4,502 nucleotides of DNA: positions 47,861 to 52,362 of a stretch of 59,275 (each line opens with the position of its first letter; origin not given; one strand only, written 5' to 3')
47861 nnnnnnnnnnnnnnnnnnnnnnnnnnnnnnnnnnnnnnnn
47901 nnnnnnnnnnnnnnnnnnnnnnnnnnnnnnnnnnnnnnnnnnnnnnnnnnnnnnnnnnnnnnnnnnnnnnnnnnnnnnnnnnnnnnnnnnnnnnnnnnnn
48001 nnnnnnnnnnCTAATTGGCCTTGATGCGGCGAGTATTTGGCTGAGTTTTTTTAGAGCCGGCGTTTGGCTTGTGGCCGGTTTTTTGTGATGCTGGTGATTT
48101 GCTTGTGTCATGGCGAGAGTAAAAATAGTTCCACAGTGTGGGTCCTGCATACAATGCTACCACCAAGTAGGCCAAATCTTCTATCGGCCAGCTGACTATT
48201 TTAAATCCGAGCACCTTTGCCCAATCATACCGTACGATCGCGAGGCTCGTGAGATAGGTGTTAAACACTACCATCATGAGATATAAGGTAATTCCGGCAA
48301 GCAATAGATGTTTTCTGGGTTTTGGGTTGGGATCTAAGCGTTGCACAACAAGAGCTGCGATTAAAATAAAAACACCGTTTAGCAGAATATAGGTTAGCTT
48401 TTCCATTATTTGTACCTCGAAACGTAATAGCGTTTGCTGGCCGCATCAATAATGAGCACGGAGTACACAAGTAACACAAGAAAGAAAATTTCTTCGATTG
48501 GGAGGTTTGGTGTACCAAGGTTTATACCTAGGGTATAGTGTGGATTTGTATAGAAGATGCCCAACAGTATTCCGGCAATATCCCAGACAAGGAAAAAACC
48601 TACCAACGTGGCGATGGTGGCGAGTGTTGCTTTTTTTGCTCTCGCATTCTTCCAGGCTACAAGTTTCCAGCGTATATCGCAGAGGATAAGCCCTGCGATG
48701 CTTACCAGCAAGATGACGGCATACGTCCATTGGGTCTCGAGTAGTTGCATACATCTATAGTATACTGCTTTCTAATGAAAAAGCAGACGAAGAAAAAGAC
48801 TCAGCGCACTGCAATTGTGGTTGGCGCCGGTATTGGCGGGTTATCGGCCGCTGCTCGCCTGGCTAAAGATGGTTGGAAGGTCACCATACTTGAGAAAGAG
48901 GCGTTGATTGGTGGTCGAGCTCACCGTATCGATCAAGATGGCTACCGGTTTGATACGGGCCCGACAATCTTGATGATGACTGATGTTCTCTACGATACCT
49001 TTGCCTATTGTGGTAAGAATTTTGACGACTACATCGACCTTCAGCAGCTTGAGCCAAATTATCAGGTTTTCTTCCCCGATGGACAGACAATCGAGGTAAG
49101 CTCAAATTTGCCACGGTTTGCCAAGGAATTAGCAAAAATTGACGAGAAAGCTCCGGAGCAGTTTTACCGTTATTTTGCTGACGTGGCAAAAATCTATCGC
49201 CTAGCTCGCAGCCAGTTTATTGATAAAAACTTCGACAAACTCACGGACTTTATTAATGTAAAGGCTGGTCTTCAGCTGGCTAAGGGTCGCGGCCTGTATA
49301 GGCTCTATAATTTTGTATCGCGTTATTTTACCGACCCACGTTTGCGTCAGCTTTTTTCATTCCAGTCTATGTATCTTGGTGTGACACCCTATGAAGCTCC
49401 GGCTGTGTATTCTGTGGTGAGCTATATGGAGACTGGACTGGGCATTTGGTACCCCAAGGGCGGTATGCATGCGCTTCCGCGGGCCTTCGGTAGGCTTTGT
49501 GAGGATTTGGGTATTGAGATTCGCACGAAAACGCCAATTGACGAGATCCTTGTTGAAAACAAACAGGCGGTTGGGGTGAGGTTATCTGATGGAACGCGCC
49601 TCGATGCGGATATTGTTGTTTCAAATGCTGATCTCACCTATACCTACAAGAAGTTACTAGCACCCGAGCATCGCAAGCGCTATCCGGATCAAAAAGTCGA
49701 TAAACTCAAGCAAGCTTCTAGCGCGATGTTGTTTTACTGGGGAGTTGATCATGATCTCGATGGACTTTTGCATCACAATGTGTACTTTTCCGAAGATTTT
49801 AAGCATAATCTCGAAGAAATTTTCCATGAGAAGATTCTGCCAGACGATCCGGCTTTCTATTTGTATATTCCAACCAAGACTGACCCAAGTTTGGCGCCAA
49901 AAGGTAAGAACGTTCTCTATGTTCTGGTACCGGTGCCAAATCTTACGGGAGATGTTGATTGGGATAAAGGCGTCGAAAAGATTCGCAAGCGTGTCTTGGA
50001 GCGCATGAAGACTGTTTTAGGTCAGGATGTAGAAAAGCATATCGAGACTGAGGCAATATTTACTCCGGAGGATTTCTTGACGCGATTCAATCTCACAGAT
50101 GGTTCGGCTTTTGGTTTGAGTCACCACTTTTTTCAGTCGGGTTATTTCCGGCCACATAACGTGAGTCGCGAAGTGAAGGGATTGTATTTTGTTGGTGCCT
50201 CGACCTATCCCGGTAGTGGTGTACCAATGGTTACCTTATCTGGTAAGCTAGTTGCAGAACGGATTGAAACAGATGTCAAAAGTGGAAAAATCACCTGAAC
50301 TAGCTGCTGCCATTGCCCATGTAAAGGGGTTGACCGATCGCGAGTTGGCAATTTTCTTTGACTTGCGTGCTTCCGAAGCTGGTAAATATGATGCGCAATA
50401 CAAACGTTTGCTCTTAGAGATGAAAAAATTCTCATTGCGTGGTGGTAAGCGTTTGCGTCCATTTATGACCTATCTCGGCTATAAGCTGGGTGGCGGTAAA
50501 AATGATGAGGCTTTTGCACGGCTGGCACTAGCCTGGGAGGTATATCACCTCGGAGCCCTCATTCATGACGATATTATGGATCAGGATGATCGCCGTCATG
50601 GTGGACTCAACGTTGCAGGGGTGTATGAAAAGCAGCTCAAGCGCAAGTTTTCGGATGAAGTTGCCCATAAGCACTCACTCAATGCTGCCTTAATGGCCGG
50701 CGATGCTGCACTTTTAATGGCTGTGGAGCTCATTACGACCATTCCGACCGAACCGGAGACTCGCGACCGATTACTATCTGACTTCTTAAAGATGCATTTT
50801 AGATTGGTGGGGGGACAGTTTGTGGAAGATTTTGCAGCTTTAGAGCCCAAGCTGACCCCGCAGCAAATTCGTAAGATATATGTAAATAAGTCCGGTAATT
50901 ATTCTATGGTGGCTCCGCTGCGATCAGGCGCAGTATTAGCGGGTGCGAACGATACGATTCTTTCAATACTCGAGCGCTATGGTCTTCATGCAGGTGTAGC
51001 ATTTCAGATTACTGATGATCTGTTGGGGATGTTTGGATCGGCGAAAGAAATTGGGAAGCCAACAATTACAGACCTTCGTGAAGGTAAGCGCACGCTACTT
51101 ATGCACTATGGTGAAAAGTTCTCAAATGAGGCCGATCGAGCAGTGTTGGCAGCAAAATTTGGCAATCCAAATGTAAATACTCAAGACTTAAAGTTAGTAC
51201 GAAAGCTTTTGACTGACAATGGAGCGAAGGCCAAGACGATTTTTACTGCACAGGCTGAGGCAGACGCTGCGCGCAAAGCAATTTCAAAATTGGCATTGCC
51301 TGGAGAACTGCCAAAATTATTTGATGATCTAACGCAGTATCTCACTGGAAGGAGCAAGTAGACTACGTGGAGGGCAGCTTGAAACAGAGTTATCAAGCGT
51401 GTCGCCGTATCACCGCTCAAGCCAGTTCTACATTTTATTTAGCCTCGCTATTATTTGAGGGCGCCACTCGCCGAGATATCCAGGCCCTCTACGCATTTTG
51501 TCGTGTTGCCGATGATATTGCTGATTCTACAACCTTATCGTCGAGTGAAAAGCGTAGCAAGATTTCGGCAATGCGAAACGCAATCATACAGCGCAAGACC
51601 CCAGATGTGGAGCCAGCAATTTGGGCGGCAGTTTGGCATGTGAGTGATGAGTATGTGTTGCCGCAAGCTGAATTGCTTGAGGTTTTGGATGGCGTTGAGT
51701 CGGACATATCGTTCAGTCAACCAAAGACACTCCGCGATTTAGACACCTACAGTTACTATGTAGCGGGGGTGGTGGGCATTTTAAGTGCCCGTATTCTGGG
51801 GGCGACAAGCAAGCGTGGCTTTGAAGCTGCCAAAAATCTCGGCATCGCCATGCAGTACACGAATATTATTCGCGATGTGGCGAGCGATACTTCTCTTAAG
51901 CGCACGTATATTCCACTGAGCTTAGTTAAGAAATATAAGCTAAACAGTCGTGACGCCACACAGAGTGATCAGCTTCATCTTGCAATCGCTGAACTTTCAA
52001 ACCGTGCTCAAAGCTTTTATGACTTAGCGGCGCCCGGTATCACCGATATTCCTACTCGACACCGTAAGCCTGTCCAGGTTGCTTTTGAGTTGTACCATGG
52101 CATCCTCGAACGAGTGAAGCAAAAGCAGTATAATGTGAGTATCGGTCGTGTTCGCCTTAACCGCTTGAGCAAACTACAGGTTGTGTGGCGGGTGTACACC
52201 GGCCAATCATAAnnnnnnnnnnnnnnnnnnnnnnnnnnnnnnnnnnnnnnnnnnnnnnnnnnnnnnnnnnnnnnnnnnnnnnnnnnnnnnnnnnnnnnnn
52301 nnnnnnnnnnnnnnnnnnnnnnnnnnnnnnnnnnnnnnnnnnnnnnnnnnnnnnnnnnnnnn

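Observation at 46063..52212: Complete actinobacterial-style (C50-type) carotenoid gene cluster in a reduced genome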

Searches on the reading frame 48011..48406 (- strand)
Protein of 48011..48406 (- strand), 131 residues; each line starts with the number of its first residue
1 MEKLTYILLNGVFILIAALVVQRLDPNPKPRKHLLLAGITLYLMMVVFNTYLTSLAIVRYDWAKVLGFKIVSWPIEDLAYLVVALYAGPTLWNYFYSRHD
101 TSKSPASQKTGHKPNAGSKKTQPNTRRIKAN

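Call 3: search_protein_families(library=pfam, proteins=[window:48011-48406:-], max_evalue=0.01)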
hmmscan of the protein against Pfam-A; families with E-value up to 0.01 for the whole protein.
window:48011-48406:- (131 aa): 1 family
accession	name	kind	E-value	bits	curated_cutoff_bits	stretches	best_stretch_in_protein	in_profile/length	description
PF18916.5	Lycopene_cyc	-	1.4e-07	32.4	27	1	5-95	3-92/92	Lycopene cyclase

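Call 4: search_protein_families(library=ncbifam, proteins=[window:48011-48406:-], max_evalue=0.01)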
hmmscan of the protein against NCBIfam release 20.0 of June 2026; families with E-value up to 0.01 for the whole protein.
window:48011-48406:- (131 aa): 1 family
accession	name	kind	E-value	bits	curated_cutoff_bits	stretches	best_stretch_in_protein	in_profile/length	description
TIGR03462.1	CarR_dom_SF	subfamily_domain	1.9e-08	34.7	39.4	1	5-85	2-82/89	lycopene cyclase domain-containing protein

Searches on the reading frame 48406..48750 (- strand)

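Call 3: search_protein_families(library=pfam, proteins=[window:48406-48750:-], max_evalue=0.01)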
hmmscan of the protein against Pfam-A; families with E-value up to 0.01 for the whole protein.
window:48406-48750:- (114 aa): 2 families
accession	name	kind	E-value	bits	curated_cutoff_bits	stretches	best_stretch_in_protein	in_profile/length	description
PF18916.5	Lycopene_cyc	-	2.1e-06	28.7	27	1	9-101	3-88/92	Lycopene cyclase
PF04306.18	DUF456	-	7.6e-05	23.4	29.4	1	6-67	27-89/139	Protein of unknown function (DUF456)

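Call 4: search_protein_families(library=ncbifam, proteins=[window:48406-48750:-], max_evalue=0.01)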
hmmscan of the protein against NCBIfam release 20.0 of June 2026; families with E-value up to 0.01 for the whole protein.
window:48406-48750:- (114 aa): 1 family
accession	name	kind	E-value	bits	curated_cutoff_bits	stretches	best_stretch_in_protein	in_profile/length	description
TIGR03462.1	CarR_dom_SF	subfamily_domain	5.5e-14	52.5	39.4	1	8-99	1-86/89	lycopene cyclase domain-containing protein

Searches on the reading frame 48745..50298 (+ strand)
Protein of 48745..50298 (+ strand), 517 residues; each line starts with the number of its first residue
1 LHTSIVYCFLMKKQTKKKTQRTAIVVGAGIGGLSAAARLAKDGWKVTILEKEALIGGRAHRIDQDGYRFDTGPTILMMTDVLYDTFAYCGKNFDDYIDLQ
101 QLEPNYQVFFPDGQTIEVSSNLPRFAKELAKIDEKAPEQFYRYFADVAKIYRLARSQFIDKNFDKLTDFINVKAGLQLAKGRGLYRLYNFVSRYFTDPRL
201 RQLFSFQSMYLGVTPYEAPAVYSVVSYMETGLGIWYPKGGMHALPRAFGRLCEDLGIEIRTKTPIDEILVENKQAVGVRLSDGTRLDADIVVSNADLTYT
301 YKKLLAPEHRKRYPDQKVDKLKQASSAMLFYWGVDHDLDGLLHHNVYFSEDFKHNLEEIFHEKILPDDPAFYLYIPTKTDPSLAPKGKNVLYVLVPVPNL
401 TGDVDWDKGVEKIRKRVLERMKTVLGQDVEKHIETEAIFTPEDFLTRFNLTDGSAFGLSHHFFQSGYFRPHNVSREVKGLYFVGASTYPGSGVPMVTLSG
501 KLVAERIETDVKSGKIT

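Call 3: search_protein_families(library=pfam, proteins=[window:48745-50298:+], max_evalue=0.01)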
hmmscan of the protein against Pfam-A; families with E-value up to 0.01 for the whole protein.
window:48745-50298:+ (517 aa): 14 families
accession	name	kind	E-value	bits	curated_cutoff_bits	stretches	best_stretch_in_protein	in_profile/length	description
PF01593.30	Amino_oxidase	-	3.1e-39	135.9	19.8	1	30-507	1-442/443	Flavin containing amine oxidoreductase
PF13450.12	NAD_binding_8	-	3.8e-16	59.6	21.9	1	25-80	1-56/68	NAD(P)-binding Rossmann-like domain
PF01266.30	DAO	-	8.2e-15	55.6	27.9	2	24-61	3-44/353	FAD dependent oxidoreductase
PF00890.30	FAD_binding_2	-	7.3e-08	32.5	20.4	1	23-60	2-39/414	FAD binding domain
PF07992.20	Pyr_redox_2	-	1.9e-07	31.3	26.1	1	24-52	4-32/291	Pyridine nucleotide-disulphide oxidoreductase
PF03486.20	HI0933_like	-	5.5e-06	26.4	50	1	22-56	2-36/244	HI0933-like protein Rossmann domain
PF01946.23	Thi4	-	4.1e-05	23.4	26.2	1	21-58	18-56/235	Thi4 family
PF12831.13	FAD_oxidored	-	0.00024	20.9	27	1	24-59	3-38/416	FAD dependent oxidoreductase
PF01134.28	GIDA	-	0.00032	20.3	22.1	0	23-50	2-29/391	Glucose inhibited division protein A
PF00070.33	Pyr_redox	-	0.00035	21.4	22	0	23-55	2-34/82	Pyridine nucleotide-disulphide oxidoreductase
PF13454.12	NAD_binding_9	-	0.00058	20.3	21.8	1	25-65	2-46/155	FAD-NAD(P)-binding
PF01494.25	FAD_binding_3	-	0.0011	18.7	22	1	23-63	4-46/349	FAD binding domain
PF06100.17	MCRA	-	0.0012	18.3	23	1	21-84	2-71/495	MCRA family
PF00996.24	GDI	-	0.0017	17.5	23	1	235-300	224-287/436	GDP dissociation inhibitor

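Call 4: search_protein_families(library=ncbifam, proteins=[window:48745-50298:+], max_evalue=0.01)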
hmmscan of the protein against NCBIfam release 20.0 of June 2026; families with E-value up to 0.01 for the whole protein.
window:48745-50298:+ (517 aa): 100 families (the best 25 are shown)
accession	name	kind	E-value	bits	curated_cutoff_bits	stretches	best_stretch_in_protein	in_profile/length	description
TIGR02734.1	crtI_fam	subfamily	2.3e-163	544.5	238.1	1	23-513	1-494/504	phytoene desaturase family protein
NF058655.1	CrtID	equivalog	1.3e-134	449.7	640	1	24-504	2-478/478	bifunctional phytoene desaturase/3,4-desaturase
NF042421.1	hydcarot_desat_CrtD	equivalog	1.7e-100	336.8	500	1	22-508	3-484/487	1-hydroxycarotenoid 3,4-desaturase CrtD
NF045637.1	carotdesatCrtDProt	equivalog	2.4e-92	310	580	1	24-510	2-485/485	1-hydroxycarotenoid 3,4-desaturase CrtD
TIGR02730.1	carot_isom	equivalog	3.9e-43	148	586.9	1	23-511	3-492/493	carotenoid isomerase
NF045689.1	BCarotKetCrtO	equivalog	5.5e-27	94.5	1000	1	22-493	5-523/563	beta-carotene ketolase CrtO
TIGR02733.1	desat_CrtD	equivalog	1.1e-26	93.6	549.7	2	196-509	183-490/492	C-3',4' desaturase CrtD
NF005560.0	PRK07233.1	equivalog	1e-15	57.5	252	2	24-70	4-50/435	hypothetical protein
NF005547.0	PRK07208.1-3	equivalog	3.3e-14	52.5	380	1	19-72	3-56/465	hypothetical protein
TIGR03467.1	HpnE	equivalog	1.2e-12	47.9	283.05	1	24-78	2-58/430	hydroxysqualene dehydroxylase HpnE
NF005548.0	PRK07208.1-4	equivalog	1e-10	40.8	389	1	21-73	4-56/488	hypothetical protein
NF005313.0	PRK06847.1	subfamily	1.5e-09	37.3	372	1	21-52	5-36/375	hypothetical protein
TIGR00562.1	proto_IX_ox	equivalog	2e-09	36.5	97.85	1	21-122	3-105/470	protoporphyrinogen oxidase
NF006021.0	PRK08163.1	equivalog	5.8e-09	35.4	459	1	18-56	3-41/398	3-hydroxybenzoate 6-monooxygenase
NF002480.1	PRK01747.1-1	equivalog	1.3e-08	33.8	540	1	12-54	240-282/645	bifunctional tRNA (5-methylaminomethyl-2-thiouridine)(34)-methyltransferase MnmC2/FAD-dependent 5-carboxymethylaminomethyl-2-thiouridine(34)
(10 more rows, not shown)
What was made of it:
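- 48775..50298 (+): Phytoene desaturase CrtI (507 aa). Pfam Amino_oxidase 135.9 bits (calls 3, 4).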

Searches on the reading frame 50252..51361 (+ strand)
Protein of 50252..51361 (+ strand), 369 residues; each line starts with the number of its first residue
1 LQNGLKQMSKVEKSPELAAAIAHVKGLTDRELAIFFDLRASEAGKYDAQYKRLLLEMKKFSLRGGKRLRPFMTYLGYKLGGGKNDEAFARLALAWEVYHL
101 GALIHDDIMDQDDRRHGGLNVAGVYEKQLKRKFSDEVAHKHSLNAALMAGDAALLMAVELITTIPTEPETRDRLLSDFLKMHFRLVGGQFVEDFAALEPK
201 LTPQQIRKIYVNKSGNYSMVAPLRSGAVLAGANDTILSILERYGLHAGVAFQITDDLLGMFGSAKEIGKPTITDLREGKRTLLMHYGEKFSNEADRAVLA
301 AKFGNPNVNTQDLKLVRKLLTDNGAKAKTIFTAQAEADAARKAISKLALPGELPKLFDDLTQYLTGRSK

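Call 3: search_protein_families(library=pfam, proteins=[window:50252-51361:+], max_evalue=0.01)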
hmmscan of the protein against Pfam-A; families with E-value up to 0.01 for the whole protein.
window:50252-51361:+ (369 aa): 1 family
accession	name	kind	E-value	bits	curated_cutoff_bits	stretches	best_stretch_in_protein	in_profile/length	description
PF00348.22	polyprenyl_synt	-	1.1e-40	139.9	27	1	56-316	6-247/251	Polyprenyl synthetase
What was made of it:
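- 50273..51361 (+): Short-chain trans-prenyl diphosphate synthase (362 aa), IdsA/CrtE-like and probably GGPP-forming. Pfam polyprenyl_synt 139.9 bits (call 3).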

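Call 4: search_protein_families(library=ncbifam, proteins=[window:50252-51361:+], max_evalue=0.01)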
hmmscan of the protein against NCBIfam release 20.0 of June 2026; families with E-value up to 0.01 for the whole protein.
window:50252-51361:+ (369 aa): 16 families
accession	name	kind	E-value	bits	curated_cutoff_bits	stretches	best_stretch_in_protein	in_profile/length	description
NF041169.1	f2_encap_cargo4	exception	1.5e-48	165.8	450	1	61-368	46-333/334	family 2 encapsulin nanocompartment cargo protein polyprenyl transferase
NF042416.1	GFPPS_Mycobact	equivalog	8.7e-42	143.3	600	1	31-304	8-286/350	bifunctional (2E,6E)-farnesyl/geranyl diphosphate synthase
NF041003.1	GGPP_syn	equivalog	9.6e-33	113.6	500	1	63-324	38-281/326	geranylgeranyl diphosphate synthase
NF040698.1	IdsA_Meth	equivalog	1.5e-32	113.1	468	1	63-348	40-308/328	short chain isoprenyl diphosphate synthase IdsA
NF045485.1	FPPsyn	subfamily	6.9e-32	110.7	275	1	53-293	24-253/288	farnesyl diphosphate synthase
NF045685.1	GGPPSynCrtE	equivalog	3e-26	92.2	460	1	56-301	32-267/293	geranylgeranyl diphosphate synthase CrtE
NF042417.1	NPPPS_Mycobact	equivalog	7.7e-24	84.3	600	1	62-346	53-313/335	nonaprenyl/(2E,6E)-farnesyl/geranylgeranyl diphosphat synthase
TIGR02748.1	GerC3_HepT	equivalog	2.2e-23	82.9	456.55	1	63-347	41-298/319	heptaprenyl diphosphate synthase component II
TIGR02749.1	prenyl_cyano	equivalog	1.2e-20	73.8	383.2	1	63-366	42-319/322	solanesyl diphosphate synthase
NF045549.1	GGPPsyn_IdsB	equivalog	5e-20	71.8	475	1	65-344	65-325/346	geranylgeranyl diphosphate synthase IdsB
NF007877.0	PRK10581.1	equivalog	2.8e-19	69.4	321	1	52-283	31-251/299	(2E,6E)-farnesyl diphosphate synthase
NF045628.1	HxpDPsynlarge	equivalog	1.4e-18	67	500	1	63-287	33-234/311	hexaprenyl-diphosphate synthase large subunit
NF008140.0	PRK10888.1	equivalog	8.4e-18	64.7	412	1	64-347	43-302/323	octaprenyl diphosphate synthase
NF040789.2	gerfarn_diphsyn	equivalog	2.2e-17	63.2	560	1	92-288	88-267/345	geranylfarnesyl diphosphate synthase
NF040627.1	GFPS_Meth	equivalog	2.2e-10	40.5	600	1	61-261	36-211/285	geranylfarnesyl diphosphate synthase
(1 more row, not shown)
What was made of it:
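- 50273..51361 (+): No NCBIfam equivalog cut-off is reached (call 4).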

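Call 51: search_solved_structures(query=window:50273-51361:+, max_evalue=1e-10, show_alignments=2)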
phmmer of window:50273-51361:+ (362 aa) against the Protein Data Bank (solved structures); distinct sequences matched with E-value up to 1e-10: 79 (the best 60 are shown).
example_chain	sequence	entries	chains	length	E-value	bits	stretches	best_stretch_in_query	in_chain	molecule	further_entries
3lk5_A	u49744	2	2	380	1.2e-32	117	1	28-320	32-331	Geranylgeranyl pyrophosphate synthase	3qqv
8f8f_A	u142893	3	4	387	1.1e-31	113.8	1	25-315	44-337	(2E,6E)-farnesyl diphosphate synthase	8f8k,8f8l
1wy0_A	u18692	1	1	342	9.5e-26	94.3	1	45-297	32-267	geranylgeranyl pyrophosphate synthetase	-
6kd7_A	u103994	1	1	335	9.4e-24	87.7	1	56-361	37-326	Polyprenyl synthetase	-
3mzv_A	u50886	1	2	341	4.3e-22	82.2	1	213-360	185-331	Decaprenyl diphosphate synthase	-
5jfq_A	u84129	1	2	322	1.1e-21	81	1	51-320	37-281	Geranylgeranyl Pyrophosphate Synthetase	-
7mxz_AAA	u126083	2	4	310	5.5e-21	78.6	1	46-282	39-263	Geranylgeranyl pyrophosphate synthase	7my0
7my1_AAA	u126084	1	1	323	6.6e-21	78.4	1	46-282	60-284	Geranylgeranyl pyrophosphate synthase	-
3oyr_A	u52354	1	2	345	7.7e-21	78.1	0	213-340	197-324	Trans-isoprenyl diphosphate synthase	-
3nf2_A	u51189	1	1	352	1e-20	77.7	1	57-357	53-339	Putative polyprenyl synthetase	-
9imq_A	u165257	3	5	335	1.1e-20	77.6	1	56-334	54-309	Nonaprenyl diphosphate synthase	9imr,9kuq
3uca_A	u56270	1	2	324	2.4e-20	76.5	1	39-280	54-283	Geranyltranstransferase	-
7my6_A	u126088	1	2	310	5.5e-20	75.3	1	45-295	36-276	Farnesyl-diphosphate synthase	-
7my7_AAA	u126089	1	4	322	6.7e-20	75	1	45-295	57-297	Farnesyl-diphosphate synthase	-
2h8o_A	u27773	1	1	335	1.7e-19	73.7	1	43-287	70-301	Geranyltranstransferase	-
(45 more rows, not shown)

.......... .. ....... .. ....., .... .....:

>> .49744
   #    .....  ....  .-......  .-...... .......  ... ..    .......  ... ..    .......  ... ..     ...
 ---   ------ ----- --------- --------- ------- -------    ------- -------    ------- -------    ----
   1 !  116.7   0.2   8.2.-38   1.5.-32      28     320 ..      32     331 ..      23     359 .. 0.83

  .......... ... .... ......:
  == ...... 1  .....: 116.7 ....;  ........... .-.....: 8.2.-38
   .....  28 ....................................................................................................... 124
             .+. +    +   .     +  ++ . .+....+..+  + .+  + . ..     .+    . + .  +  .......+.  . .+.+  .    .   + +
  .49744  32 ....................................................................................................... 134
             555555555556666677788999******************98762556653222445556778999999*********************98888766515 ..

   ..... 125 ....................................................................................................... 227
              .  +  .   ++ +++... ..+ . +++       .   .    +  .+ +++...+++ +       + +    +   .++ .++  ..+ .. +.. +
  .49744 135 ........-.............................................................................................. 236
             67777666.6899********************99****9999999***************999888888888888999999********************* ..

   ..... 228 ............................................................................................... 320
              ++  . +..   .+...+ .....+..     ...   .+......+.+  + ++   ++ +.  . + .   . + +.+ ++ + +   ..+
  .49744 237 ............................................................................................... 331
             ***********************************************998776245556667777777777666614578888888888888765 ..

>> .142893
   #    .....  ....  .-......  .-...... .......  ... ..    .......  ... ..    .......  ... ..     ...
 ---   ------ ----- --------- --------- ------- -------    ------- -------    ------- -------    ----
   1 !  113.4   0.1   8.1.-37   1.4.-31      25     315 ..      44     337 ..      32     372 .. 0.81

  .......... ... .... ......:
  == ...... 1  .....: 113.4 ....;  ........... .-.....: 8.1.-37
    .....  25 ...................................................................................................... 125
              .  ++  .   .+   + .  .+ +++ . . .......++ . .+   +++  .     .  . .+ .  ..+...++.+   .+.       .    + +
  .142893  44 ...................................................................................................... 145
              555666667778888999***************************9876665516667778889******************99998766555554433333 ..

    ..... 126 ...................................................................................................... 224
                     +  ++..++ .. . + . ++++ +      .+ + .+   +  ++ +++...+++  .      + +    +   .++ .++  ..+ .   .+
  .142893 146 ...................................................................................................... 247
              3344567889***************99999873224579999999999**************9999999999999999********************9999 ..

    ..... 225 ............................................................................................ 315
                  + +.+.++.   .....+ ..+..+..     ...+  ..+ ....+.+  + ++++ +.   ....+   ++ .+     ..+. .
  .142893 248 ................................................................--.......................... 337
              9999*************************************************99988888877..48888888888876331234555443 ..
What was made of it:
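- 50273..51361 (+): Small residues (Ala, Gly) sit at -4/-5 of the first Asp-rich motif, where the FPP synthase 8F8F has Trp (call 51).
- On Cyclic C50 carotenoid pathway (CrtEb + CrtYe/Yf type): The chain-length rule favours C20 or longer (call 51).
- Checked: The matching variant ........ is seen in the Corynebacterium glutamicum GGPP synthase structure 3LK5 (call 51).
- GGPP and phytoene are therefore assignments by family, context and the chain-length rule (calls 4, 51). The prenyl synthase has small residues at -4/-5 of the first Asp-rich motif, as in a GGPP synthase and unlike the FPP synthase (call 51).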

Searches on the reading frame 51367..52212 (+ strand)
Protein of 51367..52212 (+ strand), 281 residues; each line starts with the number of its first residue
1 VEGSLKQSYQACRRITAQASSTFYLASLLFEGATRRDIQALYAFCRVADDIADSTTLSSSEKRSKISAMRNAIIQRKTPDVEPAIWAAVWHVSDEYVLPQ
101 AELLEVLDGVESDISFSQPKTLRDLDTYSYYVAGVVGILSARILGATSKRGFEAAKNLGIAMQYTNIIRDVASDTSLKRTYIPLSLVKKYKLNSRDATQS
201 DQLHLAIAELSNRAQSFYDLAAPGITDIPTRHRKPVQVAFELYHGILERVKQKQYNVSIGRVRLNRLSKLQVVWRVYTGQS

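Call 3: search_protein_families(library=pfam, proteins=[window:51367-52212:+], max_evalue=0.01)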
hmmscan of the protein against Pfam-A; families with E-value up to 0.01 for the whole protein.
window:51367-52212:+ (281 aa): 1 family
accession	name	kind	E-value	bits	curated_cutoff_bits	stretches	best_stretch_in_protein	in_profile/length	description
PF00494.24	SQS_PSY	-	4.8e-63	213.7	26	1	17-267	2-262/263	Squalene/phytoene synthase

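Call 4: search_protein_families(library=ncbifam, proteins=[window:51367-52212:+], max_evalue=0.01)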
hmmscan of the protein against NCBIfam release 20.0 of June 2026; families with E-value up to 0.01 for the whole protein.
window:51367-52212:+ (281 aa): 6 families
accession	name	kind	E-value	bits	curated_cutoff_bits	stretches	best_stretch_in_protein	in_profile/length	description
TIGR03465.1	HpnD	equivalog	1.8e-57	194.4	278.6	1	16-277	2-265/267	presqualene diphosphate synthase HpnD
NF045686.1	PhytoSynCyanob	equivalog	4.9e-40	137.5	550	1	4-272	16-299/310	15-cis-phytoene synthase CrtB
NF045921.1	PhytnSynCrtBRhod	equivalog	5.3e-37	127.9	500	1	8-273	6-272/307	15-cis-phytoene synthase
NF042419.1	Phyto_syn_CrtB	equivalog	6.2e-35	121.2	480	1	16-270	11-276/306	15-cis-phytoene synthase CrtB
TIGR03464.1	HpnC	equivalog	2.9e-34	118.8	250.45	1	21-276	7-265/267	squalene synthase HpnC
TIGR01559.1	squal_synth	equivalog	3.1e-11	43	286.75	1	118-211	129-227/337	squalene synthase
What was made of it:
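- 51367..52212 (+): Phytoene-synthase-like enzyme (SQS_PSY family), 277-281 aa. NCBIfam HpnD 194 bits and CrtB models 121-137 bits, all below their cut-offs (calls 3, 4).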
